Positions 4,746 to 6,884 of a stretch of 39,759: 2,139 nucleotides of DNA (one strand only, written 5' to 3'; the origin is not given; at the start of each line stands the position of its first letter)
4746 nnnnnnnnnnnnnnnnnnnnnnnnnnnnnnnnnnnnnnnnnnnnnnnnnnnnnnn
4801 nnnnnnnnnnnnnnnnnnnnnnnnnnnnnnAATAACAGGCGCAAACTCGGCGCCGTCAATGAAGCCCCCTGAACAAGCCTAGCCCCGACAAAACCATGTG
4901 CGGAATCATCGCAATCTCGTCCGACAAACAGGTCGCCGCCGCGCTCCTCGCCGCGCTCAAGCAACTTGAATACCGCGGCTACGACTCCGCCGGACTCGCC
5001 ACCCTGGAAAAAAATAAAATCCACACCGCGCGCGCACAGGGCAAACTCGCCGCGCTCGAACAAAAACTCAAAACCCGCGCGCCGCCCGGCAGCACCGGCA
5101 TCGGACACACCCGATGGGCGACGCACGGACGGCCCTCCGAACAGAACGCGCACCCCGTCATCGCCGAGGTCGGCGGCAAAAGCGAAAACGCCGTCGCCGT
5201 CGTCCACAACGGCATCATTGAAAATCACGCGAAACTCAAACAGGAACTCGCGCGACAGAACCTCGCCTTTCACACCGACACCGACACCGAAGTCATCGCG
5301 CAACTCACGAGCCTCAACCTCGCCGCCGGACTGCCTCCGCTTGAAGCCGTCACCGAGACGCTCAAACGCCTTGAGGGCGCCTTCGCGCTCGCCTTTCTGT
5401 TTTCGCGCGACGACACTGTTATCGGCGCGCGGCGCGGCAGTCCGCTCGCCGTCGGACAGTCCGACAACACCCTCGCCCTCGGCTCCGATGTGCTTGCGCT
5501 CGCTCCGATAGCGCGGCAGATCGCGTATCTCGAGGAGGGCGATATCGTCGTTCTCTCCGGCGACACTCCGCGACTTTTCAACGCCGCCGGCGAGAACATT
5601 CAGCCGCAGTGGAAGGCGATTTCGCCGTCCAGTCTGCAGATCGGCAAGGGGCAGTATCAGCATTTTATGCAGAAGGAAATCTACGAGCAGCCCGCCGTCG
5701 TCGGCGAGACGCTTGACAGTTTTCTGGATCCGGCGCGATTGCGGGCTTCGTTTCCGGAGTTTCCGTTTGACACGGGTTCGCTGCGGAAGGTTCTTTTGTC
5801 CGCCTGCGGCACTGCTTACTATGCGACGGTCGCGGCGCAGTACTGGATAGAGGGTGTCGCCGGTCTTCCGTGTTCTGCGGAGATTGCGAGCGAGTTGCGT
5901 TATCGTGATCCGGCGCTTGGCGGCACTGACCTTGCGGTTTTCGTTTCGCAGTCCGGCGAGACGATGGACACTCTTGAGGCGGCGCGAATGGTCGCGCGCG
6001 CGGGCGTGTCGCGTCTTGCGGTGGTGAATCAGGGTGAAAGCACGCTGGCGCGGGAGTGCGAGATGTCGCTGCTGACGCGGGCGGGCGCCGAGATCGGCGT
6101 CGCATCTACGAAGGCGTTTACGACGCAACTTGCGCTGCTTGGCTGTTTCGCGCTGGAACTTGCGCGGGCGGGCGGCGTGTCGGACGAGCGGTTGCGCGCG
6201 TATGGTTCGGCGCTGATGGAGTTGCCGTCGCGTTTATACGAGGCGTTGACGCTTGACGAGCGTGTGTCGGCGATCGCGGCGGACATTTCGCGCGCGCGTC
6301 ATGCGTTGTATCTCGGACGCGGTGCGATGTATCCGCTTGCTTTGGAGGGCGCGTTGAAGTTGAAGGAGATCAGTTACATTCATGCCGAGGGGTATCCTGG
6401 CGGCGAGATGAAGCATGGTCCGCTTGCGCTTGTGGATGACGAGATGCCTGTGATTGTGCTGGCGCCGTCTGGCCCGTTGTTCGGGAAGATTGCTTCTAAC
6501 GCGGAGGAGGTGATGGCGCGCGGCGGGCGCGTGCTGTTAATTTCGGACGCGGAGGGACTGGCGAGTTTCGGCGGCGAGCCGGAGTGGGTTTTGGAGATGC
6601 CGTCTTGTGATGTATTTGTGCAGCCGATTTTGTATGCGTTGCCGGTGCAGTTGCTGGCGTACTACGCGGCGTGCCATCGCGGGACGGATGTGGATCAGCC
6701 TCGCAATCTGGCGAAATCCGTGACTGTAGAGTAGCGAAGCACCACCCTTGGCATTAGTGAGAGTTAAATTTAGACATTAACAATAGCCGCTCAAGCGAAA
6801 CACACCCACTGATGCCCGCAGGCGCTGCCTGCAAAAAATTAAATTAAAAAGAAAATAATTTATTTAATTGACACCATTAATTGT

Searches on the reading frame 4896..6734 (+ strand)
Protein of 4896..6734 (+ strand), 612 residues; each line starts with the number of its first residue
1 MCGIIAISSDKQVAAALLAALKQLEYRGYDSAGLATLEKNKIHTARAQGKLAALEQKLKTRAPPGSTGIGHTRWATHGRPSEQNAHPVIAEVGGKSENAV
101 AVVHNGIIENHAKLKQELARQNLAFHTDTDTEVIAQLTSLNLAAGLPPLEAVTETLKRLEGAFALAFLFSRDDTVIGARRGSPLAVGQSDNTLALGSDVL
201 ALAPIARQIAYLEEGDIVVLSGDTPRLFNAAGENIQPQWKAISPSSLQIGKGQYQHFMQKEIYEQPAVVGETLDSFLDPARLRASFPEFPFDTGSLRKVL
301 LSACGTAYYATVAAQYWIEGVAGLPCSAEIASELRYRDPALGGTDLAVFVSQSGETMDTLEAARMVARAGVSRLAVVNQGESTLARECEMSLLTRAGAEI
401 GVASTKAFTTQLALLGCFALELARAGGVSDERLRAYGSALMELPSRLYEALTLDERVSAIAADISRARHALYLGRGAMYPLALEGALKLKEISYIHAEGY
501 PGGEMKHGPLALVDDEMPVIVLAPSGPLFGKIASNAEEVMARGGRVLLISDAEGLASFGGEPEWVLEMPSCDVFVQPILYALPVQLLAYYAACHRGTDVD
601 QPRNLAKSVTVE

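Call 12: find_encoding_contigs(protein=window:4896-6734:+, flank=10000, max_places=6)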
Protein window:4896-6734:+ (612 aa): 9 contigs read that carry it; 6 places shown.
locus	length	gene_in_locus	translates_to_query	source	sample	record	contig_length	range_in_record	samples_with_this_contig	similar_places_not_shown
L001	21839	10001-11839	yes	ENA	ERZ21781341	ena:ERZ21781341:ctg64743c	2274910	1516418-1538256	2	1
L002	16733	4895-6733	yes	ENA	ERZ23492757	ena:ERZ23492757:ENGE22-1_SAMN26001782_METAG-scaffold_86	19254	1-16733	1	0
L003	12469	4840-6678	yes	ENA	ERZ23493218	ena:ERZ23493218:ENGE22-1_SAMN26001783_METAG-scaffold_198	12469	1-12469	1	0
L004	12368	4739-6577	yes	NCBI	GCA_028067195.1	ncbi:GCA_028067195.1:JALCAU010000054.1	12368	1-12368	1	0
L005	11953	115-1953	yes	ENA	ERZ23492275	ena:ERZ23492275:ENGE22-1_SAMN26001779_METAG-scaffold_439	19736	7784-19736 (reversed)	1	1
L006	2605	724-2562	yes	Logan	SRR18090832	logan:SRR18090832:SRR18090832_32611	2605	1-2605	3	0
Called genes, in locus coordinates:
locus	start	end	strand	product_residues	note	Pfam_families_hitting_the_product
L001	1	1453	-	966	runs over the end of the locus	PF12911:OppC_N (weak), PF00528:BPD_transp_1, PF00005:ABC_tran, PF02463:SMC_N (faint), PF13191:AAA_16 (faint), PF20703:nSTAND1 (faint), PF13304:AAA_21 (weak), PF00005:ABC_tran, +2 more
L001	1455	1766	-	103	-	-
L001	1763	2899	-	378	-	PF00528:BPD_transp_1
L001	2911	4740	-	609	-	PF00496:SBP_bac_5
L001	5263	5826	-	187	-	-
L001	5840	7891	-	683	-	PF01541:GIY-YIG, PF27096:UvrC_M, PF02151:UVR, PF22920:UvrC_RNaseH, PF08459:UvrC_RNaseH_dom, PF14520:HHH_5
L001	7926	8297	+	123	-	-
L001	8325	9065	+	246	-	PF01925:TauE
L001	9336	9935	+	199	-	PF08238:Sel1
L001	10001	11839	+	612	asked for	PF13522:GATase_6, PF13537:GATase_7, PF01380:SIS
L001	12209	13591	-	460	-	PF12804:NTP_transf_3, PF25084:LbH_EIF2B (faint), PF25087:GMPPB_C (weak), PF00132:Hexapep, PF14602:Hexapep_2 (weak)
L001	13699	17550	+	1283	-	PF13116:YhdP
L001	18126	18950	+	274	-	-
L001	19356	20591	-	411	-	PF00579:tRNA-synt_1b, PF22421:SYY_C-terminal, PF01479:S4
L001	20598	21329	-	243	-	PF02129:Peptidase_S15, PF12697:Abhydrolase_6 (weak), PF00561:Abhydrolase_1, PF12146:Hydrolase_4, PF20408:Abhydrolase_11, PF00326:Peptidase_S9 (faint), PF01738:DLH (weak)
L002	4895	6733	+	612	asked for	PF13522:GATase_6, PF13537:GATase_7, PF01380:SIS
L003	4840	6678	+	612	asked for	PF13522:GATase_6, PF13537:GATase_7, PF01380:SIS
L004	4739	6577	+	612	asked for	PF13522:GATase_6, PF13537:GATase_7, PF01380:SIS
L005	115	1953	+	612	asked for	PF13522:GATase_6, PF13537:GATase_7, PF01380:SIS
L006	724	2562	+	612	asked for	PF13522:GATase_6, PF13537:GATase_7, PF01380:SIS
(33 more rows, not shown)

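Call 17: find_related_loci(query=window:4896-6734:+, collection=genome_contigs, flank=10000)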
Query window:4896-6734:+ (612 aa) in genome_contigs; peptide patterns used: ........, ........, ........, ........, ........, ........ (x = any residue, [..] = any of these).
600 stretches matched a pattern (row limit reached: there are more); 599 encode a relative of the query (tblastn E <= 1e-3); the best 80 are kept; 80 distinct loci.
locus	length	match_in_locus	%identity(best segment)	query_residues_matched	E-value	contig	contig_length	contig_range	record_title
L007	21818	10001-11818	52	1-612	0e+0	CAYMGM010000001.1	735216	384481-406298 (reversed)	MAG TPA_asm: uncultured Rhodospirillaceae bacterium isolate SRP216815_co1_251 genome assembly, contig: NODE_1_length_735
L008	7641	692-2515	53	1-612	0e+0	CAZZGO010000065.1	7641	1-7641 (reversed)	MAG TPA_asm: uncultured Pseudobdellovibrionaceae bacterium isolate SRP199154_co2_77 genome assembly, contig: NODE_7223_l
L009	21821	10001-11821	52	1-612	0e+0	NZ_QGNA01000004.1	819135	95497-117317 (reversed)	Falsiroseomonas bella strain CQN31 contig4, whole genome shotgun sequence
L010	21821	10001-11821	52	1-612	0e+0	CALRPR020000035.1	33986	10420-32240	MAG: Bosea thiooxidans isolate JJ-JE126-44-7-m2-bin31 genome assembly, contig: JJ-R2B1-111-C136, whole genome shotgun se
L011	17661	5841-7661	50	1-612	0e+0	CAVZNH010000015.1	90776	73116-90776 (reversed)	MAG: uncultured Alphaproteobacteria bacterium isolate MFD01872.bin.2.285 genome assembly, contig: contig_123705, whole g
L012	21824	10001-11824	53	1-612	0e+0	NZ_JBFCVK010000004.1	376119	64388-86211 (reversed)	Aquibaculum sediminis strain EGI_FJ10229 NODE_4_length_376119_cov_402.648516, whole genome shotgun sequence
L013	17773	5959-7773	52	1-612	0e+0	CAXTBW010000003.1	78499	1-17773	MAG TPA_asm: uncultured Acetobacteraceae bacterium isolate private_T1888_metawrap_bin.10 genome assembly, contig: privat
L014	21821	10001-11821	52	1-612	0e+0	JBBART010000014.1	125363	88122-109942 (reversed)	MAG: Acetobacteraceae bacterium isolate EUL_226 ctg14-EUL_226, whole genome shotgun sequence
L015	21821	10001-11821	50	1-612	0e+0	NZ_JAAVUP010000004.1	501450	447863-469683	Neoroseomonas oryzicola strain KCTC 22478 Scaffold4, whole genome shotgun sequence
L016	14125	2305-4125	50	1-612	0e+0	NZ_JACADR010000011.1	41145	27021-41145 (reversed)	Roseomonas rosulenta strain OP-27 11, whole genome shotgun sequence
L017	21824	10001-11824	52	1-612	0e+0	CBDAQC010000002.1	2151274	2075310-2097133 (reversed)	MAG: Acetobacteraceae bacterium isolate ab53c13f-fd78-4bf1-b383-251063a61b29 genome assembly, contig: contig_2, whole ge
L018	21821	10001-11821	51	1-612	0e+0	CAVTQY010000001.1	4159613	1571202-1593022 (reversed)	MAG: uncultured proteobacterium isolate MFD09603.bin.1.8 genome assembly, contig: contig_421, whole genome shotgun seque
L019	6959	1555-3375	50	1-612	0e+0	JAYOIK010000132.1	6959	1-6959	MAG: Alphaproteobacteria bacterium isolate 139549_S151_maxbin_bins.tsv.153 NODE_9172_length_6959_cov_8.764050, whole gen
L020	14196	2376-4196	49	1-612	0e+0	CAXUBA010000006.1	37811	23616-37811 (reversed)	MAG TPA_asm: uncultured Acetobacteraceae bacterium isolate public_SRR14722152_metawrap_bin.1 genome assembly, contig: pu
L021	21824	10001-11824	51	1-612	0e+0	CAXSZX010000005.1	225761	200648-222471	MAG TPA_asm: uncultured Acetobacteraceae bacterium isolate private_T1894_metawrap_bin.10 genome assembly, contig: privat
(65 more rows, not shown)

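Call 23: find_homologous_proteins(query=window:4896-6734:+, max_evalue=1e-100)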
Query window:4896-6734:+ (612 aa): 8000 proteins with E <= 1e-100 among 8000 candidates; the best 120 are listed.
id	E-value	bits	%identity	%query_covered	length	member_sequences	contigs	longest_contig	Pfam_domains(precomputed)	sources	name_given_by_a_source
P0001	0.0e+0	1336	100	100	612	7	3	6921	PF01380.28,PF13522.12,PF13537.12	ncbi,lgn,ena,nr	ncbi:MAG: glutamine--fructose-6-phosphate transaminase (isomerizing) [Alphaproteobacteria bacterium]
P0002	1.8e-237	808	-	-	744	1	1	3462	PF01380.28,PF13522.12,PF13537.12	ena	-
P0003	5.0e-234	796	63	100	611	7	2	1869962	PF13230.12,PF01380.28,PF13522.12,PF13537.12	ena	-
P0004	9.9e-230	782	62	100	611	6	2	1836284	PF13230.12,PF01380.28,PF13522.12,PF13537.12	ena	-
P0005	1.9e-221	755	65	90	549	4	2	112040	PF01380.28,PF13522.12,PF13537.12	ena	-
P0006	9.8e-208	710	57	100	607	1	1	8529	PF01380.28,PF13522.12,PF13537.12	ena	-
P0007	1.2e-207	709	57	100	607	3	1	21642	PF01380.28,PF13522.12,PF13537.12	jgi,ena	-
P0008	7.2e-207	707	57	100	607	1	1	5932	PF01380.28,PF13522.12,PF13537.12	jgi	jgi:glucosamine--fructose-6-phosphate aminotransferase (isomerizing)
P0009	1.0e-206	706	57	100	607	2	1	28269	PF01380.28,PF13522.12,PF13537.12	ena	-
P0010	2.8e-206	705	57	100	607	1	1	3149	PF01380.28,PF13522.12,PF13537.12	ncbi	-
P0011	4.1e-206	704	57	100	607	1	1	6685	PF01380.28,PF13522.12,PF13537.12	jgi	jgi:glutamine---fructose-6-phosphate transaminase (isomerizing)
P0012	6.7e-206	704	56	100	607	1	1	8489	PF01380.28,PF13522.12,PF13537.12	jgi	jgi:glutamine---fructose-6-phosphate transaminase (isomerizing)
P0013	8.3e-206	703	56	100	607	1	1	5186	PF01380.28,PF13522.12,PF13537.12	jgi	jgi:glutamine---fructose-6-phosphate transaminase (isomerizing)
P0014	9.2e-206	703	57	100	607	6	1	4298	PF01380.28,PF13522.12,PF13537.12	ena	-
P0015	1.1e-205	703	57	100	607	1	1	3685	PF01380.28,PF13522.12,PF13537.12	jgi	-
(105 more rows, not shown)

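Call 24: find_encoding_contigs(protein=P0003, flank=10000, max_places=2)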
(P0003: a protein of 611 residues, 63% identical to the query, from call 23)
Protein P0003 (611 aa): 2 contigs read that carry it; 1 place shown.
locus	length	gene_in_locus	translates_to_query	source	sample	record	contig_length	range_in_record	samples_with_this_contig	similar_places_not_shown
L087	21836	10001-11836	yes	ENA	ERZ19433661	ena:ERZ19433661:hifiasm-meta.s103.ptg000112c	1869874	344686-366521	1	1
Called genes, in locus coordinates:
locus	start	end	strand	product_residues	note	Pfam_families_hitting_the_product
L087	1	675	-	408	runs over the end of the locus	PF00733:Asn_synthase (faint), PF02540:NAD_synthase (faint), PF03054:tRNA_Me_trans, PF20259:tRNA_Me_trans_M, PF20258:tRNA_Me_trans_C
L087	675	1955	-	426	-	PF00266:Aminotran_5, PF00282:Pyridoxal_deC (weak)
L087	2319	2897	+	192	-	PF00326:Peptidase_S9 (faint), PF00561:Abhydrolase_1, PF02129:Peptidase_S15, PF12146:Hydrolase_4, PF12697:Abhydrolase_6 (weak), PF01738:DLH (faint)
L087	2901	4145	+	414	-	PF00579:tRNA-synt_1b, PF22421:SYY_C-terminal (weak), PF01479:S4 (weak)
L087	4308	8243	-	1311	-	PF13116:YhdP (weak)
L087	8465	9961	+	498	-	PF00483:NTP_transferase, PF01128:IspD, PF12804:NTP_transf_3, PF25084:LbH_EIF2B (faint), PF25087:GMPPB_C, PF00132:Hexapep (weak), PF14602:Hexapep_2 (weak)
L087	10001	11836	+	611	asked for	PF13230:GATase_4 (faint), PF13522:GATase_6, PF13537:GATase_7, PF01380:SIS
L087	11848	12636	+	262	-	PF01925:TauE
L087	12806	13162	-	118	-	-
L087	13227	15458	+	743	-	PF01541:GIY-YIG (weak), PF27096:UvrC_M, PF02151:UVR, PF22920:UvrC_RNaseH, PF08459:UvrC_RNaseH_dom, PF00633:HHH (faint), PF14520:HHH_5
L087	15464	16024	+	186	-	-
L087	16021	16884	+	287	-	PF00483:NTP_transferase, PF12804:NTP_transf_3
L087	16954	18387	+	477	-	PF02878:PGM_PMM_I, PF02879:PGM_PMM_II, PF02880:PGM_PMM_III, PF00408:PGM_PMM_IV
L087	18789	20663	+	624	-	PF00496:SBP_bac_5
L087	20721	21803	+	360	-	PF00528:BPD_transp_1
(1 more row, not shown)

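Call 25: find_encoding_contigs(protein=P0004, flank=10000, max_places=2)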
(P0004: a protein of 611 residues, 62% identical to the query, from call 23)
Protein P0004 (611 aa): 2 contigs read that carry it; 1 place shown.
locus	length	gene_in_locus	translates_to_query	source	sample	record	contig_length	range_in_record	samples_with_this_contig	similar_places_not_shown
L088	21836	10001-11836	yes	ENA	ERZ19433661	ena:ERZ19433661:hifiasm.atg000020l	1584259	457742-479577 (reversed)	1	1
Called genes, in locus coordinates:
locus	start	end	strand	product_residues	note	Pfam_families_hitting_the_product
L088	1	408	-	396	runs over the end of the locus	PF00733:Asn_synthase (weak), PF02540:NAD_synthase (faint), PF03054:tRNA_Me_trans, PF20259:tRNA_Me_trans_M, PF20258:tRNA_Me_trans_C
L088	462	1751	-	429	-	PF00266:Aminotran_5, PF01212:Beta_elim_lyase (weak), PF00266:Aminotran_5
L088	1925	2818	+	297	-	PF02129:Peptidase_S15, PF12697:Abhydrolase_6 (weak), PF00561:Abhydrolase_1, PF12146:Hydrolase_4, PF00326:Peptidase_S9 (faint)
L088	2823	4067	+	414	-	PF00579:tRNA-synt_1b, PF22421:SYY_C-terminal (faint), PF01479:S4 (weak)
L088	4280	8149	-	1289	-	PF13116:YhdP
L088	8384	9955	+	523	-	PF00483:NTP_transferase (weak), PF01128:IspD, PF12804:NTP_transf_3, PF25084:LbH_EIF2B (faint), PF25087:GMPPB_C, PF00132:Hexapep, PF14602:Hexapep_2 (weak)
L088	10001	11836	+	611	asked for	PF13230:GATase_4 (faint), PF13522:GATase_6, PF13537:GATase_7, PF01380:SIS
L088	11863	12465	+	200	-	-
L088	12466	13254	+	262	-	PF01925:TauE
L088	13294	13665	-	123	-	-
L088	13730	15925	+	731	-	PF01541:GIY-YIG (weak), PF27096:UvrC_M, PF02151:UVR, PF22920:UvrC_RNaseH, PF08459:UvrC_RNaseH_dom, PF00633:HHH (faint), PF14520:HHH_5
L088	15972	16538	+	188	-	-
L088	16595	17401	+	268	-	PF00483:NTP_transferase, PF12804:NTP_transf_3 (faint)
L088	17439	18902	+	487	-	PF02878:PGM_PMM_I, PF02879:PGM_PMM_II, PF02880:PGM_PMM_III, PF00408:PGM_PMM_IV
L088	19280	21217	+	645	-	PF00496:SBP_bac_5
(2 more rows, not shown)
